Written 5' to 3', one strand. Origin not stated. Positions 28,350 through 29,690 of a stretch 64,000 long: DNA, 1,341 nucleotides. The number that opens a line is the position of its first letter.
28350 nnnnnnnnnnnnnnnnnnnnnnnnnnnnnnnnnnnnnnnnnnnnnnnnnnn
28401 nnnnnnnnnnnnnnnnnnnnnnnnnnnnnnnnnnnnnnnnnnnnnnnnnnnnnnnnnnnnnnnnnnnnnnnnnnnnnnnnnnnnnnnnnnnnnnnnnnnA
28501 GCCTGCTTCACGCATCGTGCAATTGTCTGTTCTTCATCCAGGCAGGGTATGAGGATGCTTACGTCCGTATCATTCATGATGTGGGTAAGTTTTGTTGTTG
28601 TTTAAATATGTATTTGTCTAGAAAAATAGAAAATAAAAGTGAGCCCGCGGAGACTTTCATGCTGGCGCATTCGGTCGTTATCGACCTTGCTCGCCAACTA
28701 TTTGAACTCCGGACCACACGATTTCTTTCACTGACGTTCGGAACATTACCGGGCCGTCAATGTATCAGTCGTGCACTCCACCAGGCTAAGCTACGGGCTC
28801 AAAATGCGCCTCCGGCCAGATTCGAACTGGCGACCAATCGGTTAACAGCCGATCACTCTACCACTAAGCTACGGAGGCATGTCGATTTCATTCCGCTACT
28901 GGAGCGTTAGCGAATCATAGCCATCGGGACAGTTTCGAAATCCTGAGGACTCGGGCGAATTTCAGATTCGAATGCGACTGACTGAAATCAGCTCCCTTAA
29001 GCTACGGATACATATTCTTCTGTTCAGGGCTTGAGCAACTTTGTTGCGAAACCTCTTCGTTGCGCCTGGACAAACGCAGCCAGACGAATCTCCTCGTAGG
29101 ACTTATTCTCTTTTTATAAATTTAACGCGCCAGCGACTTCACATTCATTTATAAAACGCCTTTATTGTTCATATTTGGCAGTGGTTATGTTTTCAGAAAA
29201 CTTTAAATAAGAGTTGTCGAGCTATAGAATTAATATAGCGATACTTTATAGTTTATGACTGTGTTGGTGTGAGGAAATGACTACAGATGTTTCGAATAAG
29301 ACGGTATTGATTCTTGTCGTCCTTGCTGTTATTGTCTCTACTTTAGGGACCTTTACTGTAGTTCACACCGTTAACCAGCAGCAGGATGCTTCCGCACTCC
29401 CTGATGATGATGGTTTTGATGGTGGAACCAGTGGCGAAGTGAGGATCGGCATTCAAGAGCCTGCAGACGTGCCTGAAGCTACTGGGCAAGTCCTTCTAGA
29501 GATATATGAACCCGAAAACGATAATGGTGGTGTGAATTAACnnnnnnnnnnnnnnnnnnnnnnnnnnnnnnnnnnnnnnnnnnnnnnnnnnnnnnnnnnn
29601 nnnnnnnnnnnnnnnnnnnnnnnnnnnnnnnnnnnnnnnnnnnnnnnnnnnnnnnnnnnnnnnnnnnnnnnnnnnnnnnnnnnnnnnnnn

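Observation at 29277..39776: Multigene cell-surface locus with pilin-like paralogs, a cadherin-like Cys-rich repeat protein, and a MacB/FtsX ABC transporter operon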

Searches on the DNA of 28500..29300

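Call 73: search_rna_families(source=window, start=28500, end=29300, threshold=evalue, max_evalue=0.01)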
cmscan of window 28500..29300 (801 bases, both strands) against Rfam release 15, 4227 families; matches with E-value up to 0.01: 2.
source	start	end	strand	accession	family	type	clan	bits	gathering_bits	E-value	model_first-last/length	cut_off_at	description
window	28807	28878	-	RF00005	tRNA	Gene; tRNA;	CL00001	71.8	29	1.2e-15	1-71/71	no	tRNA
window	28806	28878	+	RF04354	Plastid-ycf2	Cis-reg;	-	25.1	65.7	0.0098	1-75/75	no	Plastid-ycf2 5UTR RNA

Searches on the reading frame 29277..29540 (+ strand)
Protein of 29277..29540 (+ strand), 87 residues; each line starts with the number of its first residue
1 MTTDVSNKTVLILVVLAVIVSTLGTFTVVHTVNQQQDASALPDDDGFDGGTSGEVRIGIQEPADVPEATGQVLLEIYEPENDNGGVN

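Call 3: search_protein_families(library=pfam, proteins=[window:29277-29540:+], max_evalue=0.1)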
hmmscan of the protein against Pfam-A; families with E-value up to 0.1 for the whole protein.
window:29277-29540:+ (87 aa): 1 family
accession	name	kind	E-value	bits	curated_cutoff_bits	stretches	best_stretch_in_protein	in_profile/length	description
PF11321.13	DUF3123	-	0.069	13.5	27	0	3-37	11-48/62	Protein of unknown function (DUF3123)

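Call 4: search_protein_families(library=ncbifam, proteins=[window:29277-29540:+], max_evalue=0.1)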
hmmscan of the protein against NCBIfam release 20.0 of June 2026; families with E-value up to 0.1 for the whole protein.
window:29277-29540:+ (87 aa): 0 families
